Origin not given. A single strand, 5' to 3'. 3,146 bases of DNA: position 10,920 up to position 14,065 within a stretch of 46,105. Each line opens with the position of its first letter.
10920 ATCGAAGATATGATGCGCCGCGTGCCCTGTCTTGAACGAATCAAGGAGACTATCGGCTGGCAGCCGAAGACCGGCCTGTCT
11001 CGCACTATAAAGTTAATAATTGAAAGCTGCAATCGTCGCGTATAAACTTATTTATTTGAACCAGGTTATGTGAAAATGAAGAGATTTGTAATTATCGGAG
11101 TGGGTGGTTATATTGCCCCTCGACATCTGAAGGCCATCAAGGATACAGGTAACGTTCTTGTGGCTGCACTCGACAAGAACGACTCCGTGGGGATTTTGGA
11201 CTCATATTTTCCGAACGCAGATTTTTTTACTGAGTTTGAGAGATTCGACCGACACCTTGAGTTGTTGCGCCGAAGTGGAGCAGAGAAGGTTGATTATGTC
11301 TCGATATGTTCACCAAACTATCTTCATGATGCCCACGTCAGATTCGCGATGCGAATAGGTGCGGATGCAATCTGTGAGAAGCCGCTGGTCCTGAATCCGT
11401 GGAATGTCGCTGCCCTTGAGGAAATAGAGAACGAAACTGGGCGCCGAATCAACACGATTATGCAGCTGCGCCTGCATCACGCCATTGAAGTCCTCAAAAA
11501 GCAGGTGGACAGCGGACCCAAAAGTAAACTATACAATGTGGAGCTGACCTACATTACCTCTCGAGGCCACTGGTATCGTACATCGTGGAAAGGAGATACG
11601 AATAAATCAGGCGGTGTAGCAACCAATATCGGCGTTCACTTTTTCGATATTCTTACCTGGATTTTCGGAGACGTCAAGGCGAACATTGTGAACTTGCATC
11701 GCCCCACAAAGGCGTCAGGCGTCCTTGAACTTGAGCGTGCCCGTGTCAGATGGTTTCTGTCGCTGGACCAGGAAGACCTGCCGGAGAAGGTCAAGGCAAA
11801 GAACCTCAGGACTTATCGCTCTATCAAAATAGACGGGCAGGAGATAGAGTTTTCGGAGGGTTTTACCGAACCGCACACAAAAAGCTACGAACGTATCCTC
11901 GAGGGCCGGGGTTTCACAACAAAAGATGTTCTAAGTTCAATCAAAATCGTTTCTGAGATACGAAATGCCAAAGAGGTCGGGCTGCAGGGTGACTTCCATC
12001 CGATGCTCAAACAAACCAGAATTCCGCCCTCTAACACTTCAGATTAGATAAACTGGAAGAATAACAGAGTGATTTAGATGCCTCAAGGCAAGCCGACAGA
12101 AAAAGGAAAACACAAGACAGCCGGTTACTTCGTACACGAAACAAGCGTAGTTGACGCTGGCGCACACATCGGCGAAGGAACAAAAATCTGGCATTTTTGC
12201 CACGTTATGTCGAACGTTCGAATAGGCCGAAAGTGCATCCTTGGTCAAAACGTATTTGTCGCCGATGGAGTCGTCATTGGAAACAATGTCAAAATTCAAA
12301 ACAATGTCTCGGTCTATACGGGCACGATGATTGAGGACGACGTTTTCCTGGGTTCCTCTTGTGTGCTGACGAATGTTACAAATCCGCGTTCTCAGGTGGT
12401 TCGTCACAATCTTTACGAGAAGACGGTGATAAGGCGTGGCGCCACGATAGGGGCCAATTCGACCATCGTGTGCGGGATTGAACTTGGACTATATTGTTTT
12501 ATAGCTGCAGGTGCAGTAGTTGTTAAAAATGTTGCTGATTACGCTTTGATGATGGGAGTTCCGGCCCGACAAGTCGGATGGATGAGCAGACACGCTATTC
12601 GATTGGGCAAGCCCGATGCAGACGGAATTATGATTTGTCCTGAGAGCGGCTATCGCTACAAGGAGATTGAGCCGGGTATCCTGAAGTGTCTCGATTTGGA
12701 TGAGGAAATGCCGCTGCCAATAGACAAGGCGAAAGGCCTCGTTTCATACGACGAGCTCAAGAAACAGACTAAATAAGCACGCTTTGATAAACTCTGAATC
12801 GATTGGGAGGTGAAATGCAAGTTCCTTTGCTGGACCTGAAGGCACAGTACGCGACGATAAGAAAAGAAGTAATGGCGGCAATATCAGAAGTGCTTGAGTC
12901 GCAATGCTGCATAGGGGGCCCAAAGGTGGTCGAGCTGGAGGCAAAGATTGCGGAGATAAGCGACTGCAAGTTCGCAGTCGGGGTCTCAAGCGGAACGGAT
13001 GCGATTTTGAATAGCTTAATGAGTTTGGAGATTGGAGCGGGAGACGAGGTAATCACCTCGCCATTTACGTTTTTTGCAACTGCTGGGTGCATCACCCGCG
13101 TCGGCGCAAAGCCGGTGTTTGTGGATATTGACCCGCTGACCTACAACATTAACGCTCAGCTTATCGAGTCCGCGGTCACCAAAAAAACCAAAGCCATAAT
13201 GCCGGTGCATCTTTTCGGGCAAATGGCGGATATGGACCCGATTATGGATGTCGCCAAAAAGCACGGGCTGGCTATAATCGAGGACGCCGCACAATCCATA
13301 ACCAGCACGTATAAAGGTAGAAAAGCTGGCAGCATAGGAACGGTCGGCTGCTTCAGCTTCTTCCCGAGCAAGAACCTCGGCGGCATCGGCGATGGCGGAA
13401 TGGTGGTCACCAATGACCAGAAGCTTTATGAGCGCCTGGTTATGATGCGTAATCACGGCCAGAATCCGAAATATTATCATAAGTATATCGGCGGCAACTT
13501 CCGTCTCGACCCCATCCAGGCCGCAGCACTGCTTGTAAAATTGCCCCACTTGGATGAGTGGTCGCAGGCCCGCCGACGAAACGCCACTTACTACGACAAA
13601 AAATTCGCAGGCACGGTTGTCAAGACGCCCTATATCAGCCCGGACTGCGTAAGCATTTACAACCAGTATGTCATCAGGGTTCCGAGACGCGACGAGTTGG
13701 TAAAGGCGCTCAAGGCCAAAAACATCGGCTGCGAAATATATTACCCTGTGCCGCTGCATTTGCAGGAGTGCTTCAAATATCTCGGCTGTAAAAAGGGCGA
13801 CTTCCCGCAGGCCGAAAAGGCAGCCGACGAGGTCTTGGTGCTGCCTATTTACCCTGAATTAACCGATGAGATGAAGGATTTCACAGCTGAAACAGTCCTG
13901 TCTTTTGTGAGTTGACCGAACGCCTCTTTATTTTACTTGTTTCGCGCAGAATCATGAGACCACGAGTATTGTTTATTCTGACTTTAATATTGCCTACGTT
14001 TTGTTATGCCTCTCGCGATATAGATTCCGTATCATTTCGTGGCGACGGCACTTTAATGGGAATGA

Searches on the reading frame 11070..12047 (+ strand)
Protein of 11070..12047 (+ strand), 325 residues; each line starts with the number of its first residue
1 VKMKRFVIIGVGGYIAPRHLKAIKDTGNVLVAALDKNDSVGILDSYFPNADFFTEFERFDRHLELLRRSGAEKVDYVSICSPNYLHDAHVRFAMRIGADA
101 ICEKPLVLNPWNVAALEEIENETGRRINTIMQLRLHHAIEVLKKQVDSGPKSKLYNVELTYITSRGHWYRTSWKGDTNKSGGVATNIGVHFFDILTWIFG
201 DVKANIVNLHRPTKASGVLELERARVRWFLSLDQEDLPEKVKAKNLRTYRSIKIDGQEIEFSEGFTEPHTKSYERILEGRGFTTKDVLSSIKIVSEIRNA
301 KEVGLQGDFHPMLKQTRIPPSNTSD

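Call 9: search_protein_families(library=pfam, proteins=[window:11070-12047:+], max_evalue=0.001)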
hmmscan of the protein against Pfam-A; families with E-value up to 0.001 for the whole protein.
window:11070-12047:+ (325 aa): 3 families
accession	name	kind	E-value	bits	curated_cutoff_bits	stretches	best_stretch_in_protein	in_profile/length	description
PF01408.29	GFO_IDH_MocA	-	1.4e-17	65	24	1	5-127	2-116/120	Oxidoreductase family, NAD-binding Rossmann fold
PF02894.22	GFO_IDH_MocA_C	-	7.8e-12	45.9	22.9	1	154-215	12-74/218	Oxidoreductase family, C-terminal alpha/beta domain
PF22725.1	GFO_IDH_MocA_C3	-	7.5e-09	36.1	27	1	142-212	4-75/124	GFO/IDH/MocA C-terminal domain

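Call 45: search_protein_families(library=ncbifam, proteins=[window:11070-12047:+], max_evalue=0.00001)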
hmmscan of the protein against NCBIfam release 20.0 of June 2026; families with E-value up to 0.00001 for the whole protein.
window:11070-12047:+ (325 aa): 2 families
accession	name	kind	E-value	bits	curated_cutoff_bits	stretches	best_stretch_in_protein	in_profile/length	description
NF052479.1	LevoglcsnDh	equivalog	2.5e-10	39.6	650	1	72-205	72-208/386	levoglucosan dehydrogenase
TIGR04380.1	myo_inos_iolG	equivalog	2.7e-10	39.6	355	1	71-202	62-188/330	inositol 2-dehydrogenase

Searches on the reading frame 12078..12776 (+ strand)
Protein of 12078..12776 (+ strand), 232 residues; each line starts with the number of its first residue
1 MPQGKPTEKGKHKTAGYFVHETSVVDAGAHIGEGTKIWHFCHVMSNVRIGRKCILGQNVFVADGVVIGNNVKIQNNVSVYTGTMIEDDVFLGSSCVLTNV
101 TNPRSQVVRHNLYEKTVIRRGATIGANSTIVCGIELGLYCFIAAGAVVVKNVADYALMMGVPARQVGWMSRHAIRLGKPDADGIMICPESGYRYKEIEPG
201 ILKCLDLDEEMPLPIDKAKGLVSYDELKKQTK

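Call 8: search_protein_families(library=pfam, proteins=[window:12078-12776:+], max_evalue=0.001)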
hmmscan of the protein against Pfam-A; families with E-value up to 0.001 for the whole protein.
window:12078-12776:+ (232 aa): 3 families
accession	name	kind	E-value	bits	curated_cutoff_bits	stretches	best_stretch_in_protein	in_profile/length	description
PF00132.30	Hexapep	-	3.6e-24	83.8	27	3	28-62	1-35/36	Bacterial transferase hexapeptide (six repeats)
PF14602.12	Hexapep_2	-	3.5e-13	49.5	27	2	47-80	2-33/34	Hexapeptide repeat of succinyl-transferase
PF25084.1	LbH_EIF2B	-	1.8e-09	38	54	1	16-98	9-94/105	EIF2B subunit epsilon LbH domain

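Call 45: search_protein_families(library=ncbifam, proteins=[window:12078-12776:+], max_evalue=0.00001)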
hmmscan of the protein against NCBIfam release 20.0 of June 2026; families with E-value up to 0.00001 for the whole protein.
window:12078-12776:+ (232 aa): 39 families (the best 25 are shown)
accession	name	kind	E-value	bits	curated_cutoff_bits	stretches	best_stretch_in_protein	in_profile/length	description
TIGR03570.1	NeuD_NnaD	subfamily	1.6e-27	96.5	160.8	2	52-164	99-202/202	NeuD/PglB/VioB family sugar acetyltransferase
NF002060.0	PRK00892.1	subfamily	1.3e-18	67.3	207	1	16-97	101-182/345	UDP-3-O-(3-hydroxymyristoyl)glucosamine N-acyltransferase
TIGR01853.1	lipid_A_lpxD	equivalog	1.2e-15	57.3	242.5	1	19-130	95-211/325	UDP-3-O-(3-hydroxymyristoyl)glucosamine N-acyltransferase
TIGR03532.1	DapD_Ac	equivalog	2.7e-14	53.3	231.75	1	46-167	98-212/231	2,3,4,5-tetrahydropyridine-2,6-dicarboxylate N-acetyltransferase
NF003657.0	PRK05289.1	equivalog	5.1e-13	48.7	226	1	18-79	5-66/264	acyl-ACP--UDP-N-acetylglucosamine O-acyltransferase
NF010937.0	PRK14357.1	equivalog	6.4e-13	48.4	658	1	114-166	382-433/448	bifunctional UDP-N-acetylglucosamine diphosphorylase/glucosamine-1-phosphate N-acetyltransferase GlmU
NF041874.1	EPS_EpsC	equivalog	3e-12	46.6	150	1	41-166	56-164/168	serine O-acetyltransferase EpsC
NF007240.0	PRK09677.1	equivalog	7.1e-12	45.2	243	1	114-166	129-181/192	putative lipopolysaccharide biosynthesis O-acetyl transferase WbbJ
TIGR01852.1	lipid_A_lpxA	equivalog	1.5e-11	44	231.05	1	19-77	1-59/254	acyl-ACP--UDP-N-acetylglucosamine O-acyltransferase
NF050158.1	CarbAnhydGPos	equivalog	2.7e-11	43.5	250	1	55-166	12-140/172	gamma carbonic anhydrase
TIGR01173.1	glmU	equivalog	3.5e-11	42.6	366.85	1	115-163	391-439/452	bifunctional UDP-N-acetylglucosamine diphosphorylase/glucosamine-1-phosphate N-acetyltransferase GlmU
TIGR01172.1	cysE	equivalog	4.3e-11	43.1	210.65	1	37-164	52-162/162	serine O-acetyltransferase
NF010934.1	PRK14354.1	equivalog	7.6e-11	41.2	450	0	115-160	390-435/447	bifunctional UDP-N-acetylglucosamine diphosphorylase/glucosamine-1-phosphate N-acetyltransferase GlmU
NF010935.0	PRK14355.1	equivalog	1e-10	40.9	718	1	21-106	261-344/459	bifunctional UDP-N-acetylglucosamine diphosphorylase/glucosamine-1-phosphate N-acetyltransferase GlmU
NF008349.0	PRK11132.1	equivalog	1.6e-10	40.5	397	1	66-169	149-247/273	serine O-acetyltransferase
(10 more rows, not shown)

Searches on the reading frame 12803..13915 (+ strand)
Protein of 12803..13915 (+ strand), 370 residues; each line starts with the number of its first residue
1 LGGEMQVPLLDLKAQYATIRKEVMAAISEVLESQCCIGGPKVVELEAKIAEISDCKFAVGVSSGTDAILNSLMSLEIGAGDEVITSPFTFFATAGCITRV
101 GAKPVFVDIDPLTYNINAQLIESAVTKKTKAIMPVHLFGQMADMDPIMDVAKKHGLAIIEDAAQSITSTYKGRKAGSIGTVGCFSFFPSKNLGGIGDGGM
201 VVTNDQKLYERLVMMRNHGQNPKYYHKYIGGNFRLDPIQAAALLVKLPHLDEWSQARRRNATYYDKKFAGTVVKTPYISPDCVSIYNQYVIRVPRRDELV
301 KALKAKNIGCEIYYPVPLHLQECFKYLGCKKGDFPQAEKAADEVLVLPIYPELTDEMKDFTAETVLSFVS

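Call 8: search_protein_families(library=pfam, proteins=[window:12803-13915:+], max_evalue=0.001)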
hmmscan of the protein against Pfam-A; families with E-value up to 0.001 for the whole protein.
window:12803-13915:+ (370 aa): 3 families
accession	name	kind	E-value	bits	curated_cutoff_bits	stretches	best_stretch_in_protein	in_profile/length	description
PF01041.23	DegT_DnrJ_EryC1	-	4.6e-117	391.7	19.8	1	19-359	3-353/360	DegT/DnrJ/EryC1/StrS aminotransferase family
PF01053.26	Cys_Met_Meta_PP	-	7.3e-10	38.4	27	1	38-220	50-231/381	Cys/Met metabolism PLP-dependent enzyme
PF01212.27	Beta_elim_lyase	-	0.00035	20.4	27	1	38-262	30-259/288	Beta-eliminating lyase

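Call 45: search_protein_families(library=ncbifam, proteins=[window:12803-13915:+], max_evalue=0.00001)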
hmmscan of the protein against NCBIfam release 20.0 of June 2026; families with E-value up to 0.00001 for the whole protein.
window:12803-13915:+ (370 aa): 23 families
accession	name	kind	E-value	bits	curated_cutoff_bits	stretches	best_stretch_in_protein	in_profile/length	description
TIGR03588.1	PseC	equivalog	4.6e-77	259.5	423.5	1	18-366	8-377/380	UDP-4-amino-4,6-dideoxy-N-acetyl-beta-L-altrosamine transaminase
NF008687.0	PRK11706.1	equivalog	1.6e-70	237.8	375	1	24-369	14-374/375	dTDP-4-amino-4,6-dideoxygalactose transaminase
NF008658.2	PRK11658.1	equivalog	8.8e-65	218.8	631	1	18-357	11-365/379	UDP-4-amino-4-deoxy-L-arabinose aminotransferase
TIGR02379.1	ECA_wecE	subfamily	9.3e-62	208.9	434.85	1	34-369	25-375/376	dTDP-4-amino-4,6-dideoxy-D-glucose transaminase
TIGR04181.1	NHT_00031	hypoth_equivalog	4.8e-61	206.6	420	1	26-348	15-357/359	LegC family aminotransferase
TIGR04427.1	PLP_DesI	equivalog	1.6e-53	182.3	650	1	20-356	31-370/390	dTDP-4-dehydro-6-deoxyglucose aminotransferase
NF011936.0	PRK15407.1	equivalog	1.5e-49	168.9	423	2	21-220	47-252/440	lipopolysaccharide biosynthesis protein RfbH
NF006488.0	PRK08912.1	equivalog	7.6e-09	35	498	1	59-161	90-186/387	aminotransferase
NF006095.0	PRK08247.1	equivalog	2.5e-08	33.1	585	1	44-217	57-227/369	methionine biosynthesis PLP-dependent protein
TIGR01328.1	met_gam_lyase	equivalog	9.4e-08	31.3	549.7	1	37-163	56-182/391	methionine gamma-lyase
NF006096.0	PRK08248.1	equivalog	1.6e-07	30.3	726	1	40-173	64-195/431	homocysteine synthase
NF005871.0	PRK07811.1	equivalog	1.8e-07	30.1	513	1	38-217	59-236/389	cystathionine gamma-synthase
NF005810.0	PRK07671.1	equivalog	1.9e-07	30.5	594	1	37-217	47-224/377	bifunctional cystathionine gamma-lyase/homocysteine desulfhydrase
NF005263.0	PRK06767.1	equivalog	2.3e-07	30.2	617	1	37-216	58-235/392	methionine gamma-lyase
TIGR01325.1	O_suc_HS_sulf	equivalog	5.5e-07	28.5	510.05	1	38-219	52-231/380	O-succinylhomoserine sulfhydrylase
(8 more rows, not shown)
